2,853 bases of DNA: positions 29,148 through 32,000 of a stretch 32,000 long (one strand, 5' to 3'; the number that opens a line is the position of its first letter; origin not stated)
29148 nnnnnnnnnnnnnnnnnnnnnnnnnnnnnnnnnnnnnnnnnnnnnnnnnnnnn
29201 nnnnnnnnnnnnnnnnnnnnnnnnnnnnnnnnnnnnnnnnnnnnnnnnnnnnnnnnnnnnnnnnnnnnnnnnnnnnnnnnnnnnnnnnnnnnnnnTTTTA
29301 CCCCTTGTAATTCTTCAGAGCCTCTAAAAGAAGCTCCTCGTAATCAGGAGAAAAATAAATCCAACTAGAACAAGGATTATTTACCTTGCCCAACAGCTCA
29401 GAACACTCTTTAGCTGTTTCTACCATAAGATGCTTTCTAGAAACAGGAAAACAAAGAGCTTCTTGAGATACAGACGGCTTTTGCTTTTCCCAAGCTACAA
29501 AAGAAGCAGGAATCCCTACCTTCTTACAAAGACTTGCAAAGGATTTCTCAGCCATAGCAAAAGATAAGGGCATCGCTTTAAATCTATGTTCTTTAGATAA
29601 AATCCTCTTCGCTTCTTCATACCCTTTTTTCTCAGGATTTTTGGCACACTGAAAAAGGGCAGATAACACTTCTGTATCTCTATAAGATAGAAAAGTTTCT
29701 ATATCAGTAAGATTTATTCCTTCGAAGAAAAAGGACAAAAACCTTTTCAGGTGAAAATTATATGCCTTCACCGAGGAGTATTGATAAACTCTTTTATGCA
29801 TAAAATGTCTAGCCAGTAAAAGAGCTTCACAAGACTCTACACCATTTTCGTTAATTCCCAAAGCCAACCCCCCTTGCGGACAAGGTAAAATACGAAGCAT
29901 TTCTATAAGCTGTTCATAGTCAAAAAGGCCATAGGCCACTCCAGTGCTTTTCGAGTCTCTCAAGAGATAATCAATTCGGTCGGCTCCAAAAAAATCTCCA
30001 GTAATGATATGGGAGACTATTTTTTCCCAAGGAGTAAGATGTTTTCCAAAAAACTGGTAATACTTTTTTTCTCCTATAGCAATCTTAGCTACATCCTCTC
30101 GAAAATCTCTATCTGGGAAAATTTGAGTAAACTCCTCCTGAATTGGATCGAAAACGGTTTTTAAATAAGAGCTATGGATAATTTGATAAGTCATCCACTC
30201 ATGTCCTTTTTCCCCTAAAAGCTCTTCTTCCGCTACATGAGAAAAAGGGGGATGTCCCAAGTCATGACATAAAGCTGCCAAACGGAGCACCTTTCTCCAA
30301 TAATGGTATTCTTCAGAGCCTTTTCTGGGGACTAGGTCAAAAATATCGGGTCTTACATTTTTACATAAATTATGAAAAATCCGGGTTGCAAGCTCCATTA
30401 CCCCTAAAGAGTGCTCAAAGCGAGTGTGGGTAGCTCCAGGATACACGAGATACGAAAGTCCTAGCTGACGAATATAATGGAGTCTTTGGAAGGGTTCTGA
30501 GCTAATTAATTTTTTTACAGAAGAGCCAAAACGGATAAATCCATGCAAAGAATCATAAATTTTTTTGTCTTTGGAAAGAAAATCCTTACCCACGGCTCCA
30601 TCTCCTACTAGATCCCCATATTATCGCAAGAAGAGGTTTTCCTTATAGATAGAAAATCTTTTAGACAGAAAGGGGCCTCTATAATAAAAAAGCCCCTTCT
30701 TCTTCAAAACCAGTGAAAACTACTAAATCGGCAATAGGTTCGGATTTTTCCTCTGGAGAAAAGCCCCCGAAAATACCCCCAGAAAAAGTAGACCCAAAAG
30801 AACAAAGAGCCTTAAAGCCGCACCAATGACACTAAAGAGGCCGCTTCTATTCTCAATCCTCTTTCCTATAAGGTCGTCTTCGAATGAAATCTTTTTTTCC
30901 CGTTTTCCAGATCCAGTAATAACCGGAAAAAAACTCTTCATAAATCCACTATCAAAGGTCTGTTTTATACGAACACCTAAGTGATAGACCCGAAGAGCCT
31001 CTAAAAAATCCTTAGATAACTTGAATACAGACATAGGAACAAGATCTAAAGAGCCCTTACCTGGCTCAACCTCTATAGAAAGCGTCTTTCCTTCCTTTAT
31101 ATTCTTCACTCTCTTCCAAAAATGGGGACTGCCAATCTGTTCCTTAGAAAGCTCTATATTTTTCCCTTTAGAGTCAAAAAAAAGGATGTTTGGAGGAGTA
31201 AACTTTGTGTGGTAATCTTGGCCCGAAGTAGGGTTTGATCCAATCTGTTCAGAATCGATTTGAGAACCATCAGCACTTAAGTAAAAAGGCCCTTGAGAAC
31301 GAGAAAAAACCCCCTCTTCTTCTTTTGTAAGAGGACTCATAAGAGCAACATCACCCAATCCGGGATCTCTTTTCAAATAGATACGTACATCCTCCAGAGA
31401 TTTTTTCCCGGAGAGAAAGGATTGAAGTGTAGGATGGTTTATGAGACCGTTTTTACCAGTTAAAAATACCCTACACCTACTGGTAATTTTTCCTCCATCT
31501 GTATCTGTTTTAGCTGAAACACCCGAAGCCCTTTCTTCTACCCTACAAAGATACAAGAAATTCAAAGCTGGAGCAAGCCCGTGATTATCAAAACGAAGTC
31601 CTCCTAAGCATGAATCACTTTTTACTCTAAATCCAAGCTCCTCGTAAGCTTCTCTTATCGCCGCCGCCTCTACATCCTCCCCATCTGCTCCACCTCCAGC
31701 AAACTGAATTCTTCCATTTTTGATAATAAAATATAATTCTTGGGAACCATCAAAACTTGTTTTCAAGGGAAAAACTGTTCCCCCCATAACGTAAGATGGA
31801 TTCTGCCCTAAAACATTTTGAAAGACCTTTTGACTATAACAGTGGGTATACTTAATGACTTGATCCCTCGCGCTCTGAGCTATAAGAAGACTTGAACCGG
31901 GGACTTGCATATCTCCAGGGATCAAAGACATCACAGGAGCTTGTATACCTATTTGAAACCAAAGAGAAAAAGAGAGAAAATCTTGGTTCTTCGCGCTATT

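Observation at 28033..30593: SAMHD1-type HD phosphohydrolase apparently translationally coupled to a short TLC (nucleotide-transporter-family) permease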

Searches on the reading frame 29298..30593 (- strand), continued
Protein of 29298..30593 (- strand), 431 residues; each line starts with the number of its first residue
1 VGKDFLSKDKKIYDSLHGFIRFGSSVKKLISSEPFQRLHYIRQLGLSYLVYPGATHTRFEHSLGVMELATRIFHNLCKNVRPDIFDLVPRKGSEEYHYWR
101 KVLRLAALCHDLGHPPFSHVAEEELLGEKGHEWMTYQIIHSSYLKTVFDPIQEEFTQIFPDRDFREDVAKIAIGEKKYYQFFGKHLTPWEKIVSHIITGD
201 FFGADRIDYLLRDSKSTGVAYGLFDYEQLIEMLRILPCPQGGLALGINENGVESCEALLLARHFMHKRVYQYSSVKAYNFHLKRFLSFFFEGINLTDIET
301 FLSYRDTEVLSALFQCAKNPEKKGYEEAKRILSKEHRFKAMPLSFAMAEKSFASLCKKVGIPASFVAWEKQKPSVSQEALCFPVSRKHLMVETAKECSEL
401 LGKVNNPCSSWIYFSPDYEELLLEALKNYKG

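Call 51: search_protein_families(library=padloc, proteins=[window:29298-30593:-], max_evalue=0.01)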
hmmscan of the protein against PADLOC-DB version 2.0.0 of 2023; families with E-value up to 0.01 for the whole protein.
window:29298-30593:- (431 aa): 3 families
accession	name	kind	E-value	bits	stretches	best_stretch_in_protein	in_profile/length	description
PDLC02374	dGTPase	-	4.6e-12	44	1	27-125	46-122/395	-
PDLC00940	Cas3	-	0.0021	16.3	1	60-113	3-43/178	CRISPR-associated endonuclease Cas3-HD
PDLC01254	Cas3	-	0.0076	14.5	0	54-113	5-43/164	CAS-I; effector_G3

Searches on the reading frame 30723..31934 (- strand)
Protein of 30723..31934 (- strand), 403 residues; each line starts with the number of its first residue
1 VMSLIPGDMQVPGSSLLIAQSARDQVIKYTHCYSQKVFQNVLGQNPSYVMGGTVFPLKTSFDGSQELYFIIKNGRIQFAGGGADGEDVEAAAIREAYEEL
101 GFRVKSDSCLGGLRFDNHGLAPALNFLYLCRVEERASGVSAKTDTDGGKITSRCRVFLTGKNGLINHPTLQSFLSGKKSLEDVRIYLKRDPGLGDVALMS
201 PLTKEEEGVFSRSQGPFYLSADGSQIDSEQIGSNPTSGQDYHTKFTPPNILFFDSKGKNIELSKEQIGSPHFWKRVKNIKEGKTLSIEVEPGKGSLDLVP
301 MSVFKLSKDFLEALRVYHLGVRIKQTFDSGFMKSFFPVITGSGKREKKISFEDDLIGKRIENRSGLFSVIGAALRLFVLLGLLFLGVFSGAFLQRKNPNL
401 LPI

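Call 3: search_protein_families(library=pfam, proteins=[window:30723-31934:-], max_evalue=0.01)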
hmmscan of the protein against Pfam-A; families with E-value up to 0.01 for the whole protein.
window:30723-31934:- (403 aa): 1 family
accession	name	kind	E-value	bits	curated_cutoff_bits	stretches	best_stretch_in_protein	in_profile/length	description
PF00293.34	NUDIX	-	3e-07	31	21.1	1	73-133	28-96/134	NUDIX domain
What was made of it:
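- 30723..31934 (-): Nudix-domain protein, 403 aa, with a C-terminal hydrophobic tail; a lineage-specific upstream neighbour 129 nt from the HD start. Pfam NUDIX 31 bits (call 3).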

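Call 4: search_protein_families(library=ncbifam, proteins=[window:30723-31934:-], max_evalue=0.01)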
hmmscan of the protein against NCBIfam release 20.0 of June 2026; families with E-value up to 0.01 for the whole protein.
window:30723-31934:- (403 aa): 2 families
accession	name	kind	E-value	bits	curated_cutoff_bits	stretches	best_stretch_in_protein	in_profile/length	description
NF041652.1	Nud_hyd_Dein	equivalog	0.0033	17.6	200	1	79-110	49-80/152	Nudix hydrolase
TIGR00052.1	TIGR00052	subfamily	0.0041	16.7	79.55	1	76-134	83-140/188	nudix-type nucleoside diphosphatase, YffH/AdpP family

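Call 51: search_protein_families(library=padloc, proteins=[window:30723-31934:-], max_evalue=0.01)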
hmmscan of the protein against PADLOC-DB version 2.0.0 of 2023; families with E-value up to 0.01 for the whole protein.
window:30723-31934:- (403 aa): 0 families
